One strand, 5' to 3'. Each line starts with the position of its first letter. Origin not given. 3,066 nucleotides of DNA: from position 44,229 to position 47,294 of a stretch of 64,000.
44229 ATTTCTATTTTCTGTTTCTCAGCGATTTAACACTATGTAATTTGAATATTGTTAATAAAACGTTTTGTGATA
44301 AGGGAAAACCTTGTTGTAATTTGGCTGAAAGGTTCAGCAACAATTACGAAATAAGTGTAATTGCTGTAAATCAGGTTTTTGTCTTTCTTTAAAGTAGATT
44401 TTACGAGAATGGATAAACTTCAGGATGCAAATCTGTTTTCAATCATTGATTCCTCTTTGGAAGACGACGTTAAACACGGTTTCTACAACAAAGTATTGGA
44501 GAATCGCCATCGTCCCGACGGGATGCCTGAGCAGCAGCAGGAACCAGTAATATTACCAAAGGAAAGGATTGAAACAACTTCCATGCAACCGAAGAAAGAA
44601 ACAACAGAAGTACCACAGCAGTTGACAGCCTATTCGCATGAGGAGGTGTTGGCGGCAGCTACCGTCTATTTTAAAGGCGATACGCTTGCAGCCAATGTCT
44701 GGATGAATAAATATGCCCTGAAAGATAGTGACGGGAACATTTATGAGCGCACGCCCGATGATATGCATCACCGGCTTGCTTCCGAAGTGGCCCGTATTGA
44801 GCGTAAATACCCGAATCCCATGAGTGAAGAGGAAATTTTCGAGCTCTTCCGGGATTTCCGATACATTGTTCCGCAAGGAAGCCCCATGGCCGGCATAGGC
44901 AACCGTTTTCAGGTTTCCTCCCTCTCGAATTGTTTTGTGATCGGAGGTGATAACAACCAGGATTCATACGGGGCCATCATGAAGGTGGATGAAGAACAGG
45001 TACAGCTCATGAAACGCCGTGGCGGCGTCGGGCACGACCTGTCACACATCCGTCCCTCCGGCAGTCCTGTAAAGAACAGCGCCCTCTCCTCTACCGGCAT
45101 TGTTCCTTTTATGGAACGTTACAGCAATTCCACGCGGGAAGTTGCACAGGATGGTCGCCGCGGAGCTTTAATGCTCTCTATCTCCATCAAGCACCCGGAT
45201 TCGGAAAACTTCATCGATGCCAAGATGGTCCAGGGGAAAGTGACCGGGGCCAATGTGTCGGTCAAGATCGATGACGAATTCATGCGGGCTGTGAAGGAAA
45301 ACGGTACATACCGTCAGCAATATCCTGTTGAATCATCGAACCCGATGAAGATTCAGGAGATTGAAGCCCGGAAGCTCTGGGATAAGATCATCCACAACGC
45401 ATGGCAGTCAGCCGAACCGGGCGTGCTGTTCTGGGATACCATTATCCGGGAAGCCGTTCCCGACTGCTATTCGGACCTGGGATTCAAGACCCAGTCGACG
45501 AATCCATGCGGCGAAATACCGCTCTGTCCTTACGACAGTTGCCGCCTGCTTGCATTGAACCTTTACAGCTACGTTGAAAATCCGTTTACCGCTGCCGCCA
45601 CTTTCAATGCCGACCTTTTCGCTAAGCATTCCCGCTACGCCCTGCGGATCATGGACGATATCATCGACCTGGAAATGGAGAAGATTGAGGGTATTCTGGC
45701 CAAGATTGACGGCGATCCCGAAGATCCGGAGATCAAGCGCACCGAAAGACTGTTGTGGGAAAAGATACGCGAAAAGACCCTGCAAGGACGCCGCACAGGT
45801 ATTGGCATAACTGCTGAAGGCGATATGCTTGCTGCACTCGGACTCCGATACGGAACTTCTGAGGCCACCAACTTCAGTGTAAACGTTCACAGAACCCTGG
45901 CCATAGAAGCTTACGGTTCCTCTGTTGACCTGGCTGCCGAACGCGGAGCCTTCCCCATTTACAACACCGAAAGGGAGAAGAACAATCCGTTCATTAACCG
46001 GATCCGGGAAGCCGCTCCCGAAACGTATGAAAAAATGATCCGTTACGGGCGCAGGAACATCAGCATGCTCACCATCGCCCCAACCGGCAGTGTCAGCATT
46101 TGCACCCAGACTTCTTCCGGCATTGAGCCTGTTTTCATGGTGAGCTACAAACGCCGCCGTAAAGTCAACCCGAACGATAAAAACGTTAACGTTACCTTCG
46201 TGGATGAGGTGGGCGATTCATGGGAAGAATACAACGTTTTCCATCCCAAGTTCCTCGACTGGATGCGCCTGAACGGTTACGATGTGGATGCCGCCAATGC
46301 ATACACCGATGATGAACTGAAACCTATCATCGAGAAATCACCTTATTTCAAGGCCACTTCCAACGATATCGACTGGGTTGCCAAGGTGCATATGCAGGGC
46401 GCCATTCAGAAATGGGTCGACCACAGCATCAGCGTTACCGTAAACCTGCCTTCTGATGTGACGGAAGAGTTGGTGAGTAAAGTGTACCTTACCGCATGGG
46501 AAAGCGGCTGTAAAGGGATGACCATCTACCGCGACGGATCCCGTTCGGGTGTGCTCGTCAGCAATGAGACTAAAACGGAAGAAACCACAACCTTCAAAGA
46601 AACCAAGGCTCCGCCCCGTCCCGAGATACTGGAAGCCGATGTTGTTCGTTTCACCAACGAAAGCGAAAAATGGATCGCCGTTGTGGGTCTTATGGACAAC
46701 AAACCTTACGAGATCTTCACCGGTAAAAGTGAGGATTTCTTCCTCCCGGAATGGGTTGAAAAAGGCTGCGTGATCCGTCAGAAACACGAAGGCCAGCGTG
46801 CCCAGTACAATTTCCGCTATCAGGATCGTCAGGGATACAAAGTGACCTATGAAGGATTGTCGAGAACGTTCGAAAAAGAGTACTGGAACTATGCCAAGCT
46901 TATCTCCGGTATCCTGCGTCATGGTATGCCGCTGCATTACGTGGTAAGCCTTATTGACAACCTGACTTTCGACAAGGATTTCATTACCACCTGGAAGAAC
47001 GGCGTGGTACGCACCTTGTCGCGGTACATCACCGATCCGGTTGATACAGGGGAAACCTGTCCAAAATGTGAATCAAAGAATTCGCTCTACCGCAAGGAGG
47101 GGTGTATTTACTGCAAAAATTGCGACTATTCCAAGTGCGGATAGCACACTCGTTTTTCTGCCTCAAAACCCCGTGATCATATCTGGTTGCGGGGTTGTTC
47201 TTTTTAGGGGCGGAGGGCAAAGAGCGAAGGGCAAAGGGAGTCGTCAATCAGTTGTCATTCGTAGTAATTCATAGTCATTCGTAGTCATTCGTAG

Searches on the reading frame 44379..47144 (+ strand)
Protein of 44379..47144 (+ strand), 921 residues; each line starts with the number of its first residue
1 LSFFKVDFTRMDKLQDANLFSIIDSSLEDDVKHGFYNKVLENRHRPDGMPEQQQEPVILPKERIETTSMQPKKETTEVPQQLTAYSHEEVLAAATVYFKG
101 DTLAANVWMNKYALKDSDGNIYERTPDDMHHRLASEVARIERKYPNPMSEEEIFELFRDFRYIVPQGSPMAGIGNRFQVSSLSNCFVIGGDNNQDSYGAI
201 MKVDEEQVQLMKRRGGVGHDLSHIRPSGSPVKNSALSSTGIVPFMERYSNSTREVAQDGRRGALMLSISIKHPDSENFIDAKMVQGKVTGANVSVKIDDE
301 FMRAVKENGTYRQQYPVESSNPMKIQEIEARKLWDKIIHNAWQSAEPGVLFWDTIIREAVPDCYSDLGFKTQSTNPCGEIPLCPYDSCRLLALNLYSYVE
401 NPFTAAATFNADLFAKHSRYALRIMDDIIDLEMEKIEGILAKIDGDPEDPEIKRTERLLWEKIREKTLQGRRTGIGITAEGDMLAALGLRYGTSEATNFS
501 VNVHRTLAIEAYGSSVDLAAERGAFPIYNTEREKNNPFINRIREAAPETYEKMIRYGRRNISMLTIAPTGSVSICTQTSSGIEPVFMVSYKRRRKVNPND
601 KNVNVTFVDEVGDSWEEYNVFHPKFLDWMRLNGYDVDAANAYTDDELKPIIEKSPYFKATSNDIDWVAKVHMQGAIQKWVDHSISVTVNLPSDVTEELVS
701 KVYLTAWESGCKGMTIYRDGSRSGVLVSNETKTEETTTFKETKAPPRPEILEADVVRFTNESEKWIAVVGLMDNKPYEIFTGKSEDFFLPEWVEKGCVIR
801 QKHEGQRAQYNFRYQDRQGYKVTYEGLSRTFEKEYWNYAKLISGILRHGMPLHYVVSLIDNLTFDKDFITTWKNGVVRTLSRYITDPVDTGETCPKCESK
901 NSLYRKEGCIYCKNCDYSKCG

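Call 59: search_protein_families(library=pfam, proteins=[window:44379-47144:+], max_evalue=0.00001)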
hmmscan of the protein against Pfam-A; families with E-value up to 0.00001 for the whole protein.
window:44379-47144:+ (921 aa): 2 families
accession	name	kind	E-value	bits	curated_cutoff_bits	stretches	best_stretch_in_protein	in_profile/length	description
PF02867.20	Ribonuc_red_lgC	-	5e-89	299.7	23.9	1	183-717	1-523/523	Ribonucleotide reductase, barrel domain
PF00317.26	Ribonuc_red_lgN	-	2.9e-08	34.1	28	1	101-165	4-65/77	Ribonucleotide reductase, all-alpha domain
